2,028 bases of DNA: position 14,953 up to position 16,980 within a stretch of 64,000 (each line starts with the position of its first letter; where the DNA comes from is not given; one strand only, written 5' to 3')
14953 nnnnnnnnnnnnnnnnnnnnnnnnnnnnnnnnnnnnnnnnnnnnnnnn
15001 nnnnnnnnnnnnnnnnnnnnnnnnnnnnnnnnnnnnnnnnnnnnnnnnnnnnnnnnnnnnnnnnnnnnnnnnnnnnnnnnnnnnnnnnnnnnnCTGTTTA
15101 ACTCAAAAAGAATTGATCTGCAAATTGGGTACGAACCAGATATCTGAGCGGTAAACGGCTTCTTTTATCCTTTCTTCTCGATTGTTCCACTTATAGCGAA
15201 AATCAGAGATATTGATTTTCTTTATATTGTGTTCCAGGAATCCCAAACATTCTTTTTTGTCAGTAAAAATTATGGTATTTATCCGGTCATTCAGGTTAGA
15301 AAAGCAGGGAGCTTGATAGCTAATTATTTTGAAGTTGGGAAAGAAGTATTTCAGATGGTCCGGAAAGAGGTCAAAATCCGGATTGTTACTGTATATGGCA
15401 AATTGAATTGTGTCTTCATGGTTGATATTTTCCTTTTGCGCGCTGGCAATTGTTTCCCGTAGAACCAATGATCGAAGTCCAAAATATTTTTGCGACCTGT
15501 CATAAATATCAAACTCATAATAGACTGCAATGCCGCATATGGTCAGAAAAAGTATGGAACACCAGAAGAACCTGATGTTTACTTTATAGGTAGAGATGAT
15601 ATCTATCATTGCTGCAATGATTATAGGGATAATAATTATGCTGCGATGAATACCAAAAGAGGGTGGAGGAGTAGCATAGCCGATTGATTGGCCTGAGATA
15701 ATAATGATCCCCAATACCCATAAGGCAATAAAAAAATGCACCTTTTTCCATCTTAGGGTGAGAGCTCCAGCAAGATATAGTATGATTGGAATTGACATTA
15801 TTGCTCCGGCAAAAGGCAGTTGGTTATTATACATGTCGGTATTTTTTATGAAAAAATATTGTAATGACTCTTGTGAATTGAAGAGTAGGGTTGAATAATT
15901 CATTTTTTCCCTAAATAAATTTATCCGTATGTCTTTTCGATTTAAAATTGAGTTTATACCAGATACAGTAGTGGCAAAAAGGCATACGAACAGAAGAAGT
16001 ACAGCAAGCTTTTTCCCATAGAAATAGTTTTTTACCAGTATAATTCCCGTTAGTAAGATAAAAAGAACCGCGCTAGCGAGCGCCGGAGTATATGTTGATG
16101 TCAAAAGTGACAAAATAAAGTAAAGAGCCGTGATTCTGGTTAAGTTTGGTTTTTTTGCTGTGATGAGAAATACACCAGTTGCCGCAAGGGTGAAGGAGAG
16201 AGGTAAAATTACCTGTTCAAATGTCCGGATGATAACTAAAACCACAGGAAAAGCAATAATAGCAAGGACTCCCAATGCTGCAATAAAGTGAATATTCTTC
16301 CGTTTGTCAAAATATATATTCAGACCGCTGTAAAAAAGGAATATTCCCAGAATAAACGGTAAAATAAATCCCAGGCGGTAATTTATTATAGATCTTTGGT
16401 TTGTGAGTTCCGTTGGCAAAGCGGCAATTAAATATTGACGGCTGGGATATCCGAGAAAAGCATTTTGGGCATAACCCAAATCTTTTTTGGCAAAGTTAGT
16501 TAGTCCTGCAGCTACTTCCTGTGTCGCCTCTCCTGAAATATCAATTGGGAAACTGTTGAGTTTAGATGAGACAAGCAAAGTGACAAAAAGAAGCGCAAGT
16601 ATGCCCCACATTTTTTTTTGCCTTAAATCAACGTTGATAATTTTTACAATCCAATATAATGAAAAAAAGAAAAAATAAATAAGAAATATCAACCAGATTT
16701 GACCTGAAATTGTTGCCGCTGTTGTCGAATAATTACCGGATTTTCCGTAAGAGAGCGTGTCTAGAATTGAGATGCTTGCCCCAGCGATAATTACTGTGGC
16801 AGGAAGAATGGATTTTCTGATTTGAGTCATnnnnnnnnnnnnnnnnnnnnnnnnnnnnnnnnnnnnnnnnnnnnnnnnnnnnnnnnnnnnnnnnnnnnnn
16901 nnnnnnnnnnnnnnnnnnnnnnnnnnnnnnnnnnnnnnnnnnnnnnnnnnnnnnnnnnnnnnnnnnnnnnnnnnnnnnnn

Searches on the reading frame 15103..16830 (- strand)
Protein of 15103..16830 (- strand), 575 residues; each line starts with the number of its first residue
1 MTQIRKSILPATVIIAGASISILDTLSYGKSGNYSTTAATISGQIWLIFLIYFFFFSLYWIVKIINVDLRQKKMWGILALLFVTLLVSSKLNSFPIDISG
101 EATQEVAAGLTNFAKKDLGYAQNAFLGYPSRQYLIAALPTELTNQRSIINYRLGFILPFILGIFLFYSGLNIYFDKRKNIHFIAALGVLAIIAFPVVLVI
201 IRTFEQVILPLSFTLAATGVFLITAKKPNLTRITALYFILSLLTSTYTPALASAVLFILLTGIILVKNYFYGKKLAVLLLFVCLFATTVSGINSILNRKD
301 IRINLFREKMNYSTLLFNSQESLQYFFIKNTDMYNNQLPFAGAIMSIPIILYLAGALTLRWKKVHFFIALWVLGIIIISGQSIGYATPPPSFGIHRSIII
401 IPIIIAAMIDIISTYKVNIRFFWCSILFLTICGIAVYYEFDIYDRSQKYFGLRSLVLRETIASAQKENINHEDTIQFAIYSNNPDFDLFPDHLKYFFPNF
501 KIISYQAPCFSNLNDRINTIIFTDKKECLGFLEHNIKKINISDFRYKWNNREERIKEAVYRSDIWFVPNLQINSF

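Call 4: search_protein_families(library=pfam, proteins=[window:15103-16830:-], max_evalue=0.01)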
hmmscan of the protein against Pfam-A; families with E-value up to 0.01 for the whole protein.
window:15103-16830:- (575 aa): 0 families

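Call 5: search_protein_families(library=ncbifam, proteins=[window:15103-16830:-], max_evalue=0.01)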
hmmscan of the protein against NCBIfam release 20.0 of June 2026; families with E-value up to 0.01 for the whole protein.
window:15103-16830:- (575 aa): 0 families

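Call 46: search_solved_structures(query=window:15103-16830:-, max_evalue=1)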
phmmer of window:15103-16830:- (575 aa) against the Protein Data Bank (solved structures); distinct sequences matched with E-value up to 1: 0.

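Call 97: search_protein_families(library=pfam, proteins=[window:15103-16830:-], max_evalue=0.5)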
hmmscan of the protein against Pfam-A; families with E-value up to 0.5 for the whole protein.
window:15103-16830:- (575 aa): 1 family
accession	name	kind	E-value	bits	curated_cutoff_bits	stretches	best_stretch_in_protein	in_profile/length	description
PF14012.11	DUF4229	-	0.096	13.2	27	1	254-298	8-50/68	Protein of unknown function (DUF4229)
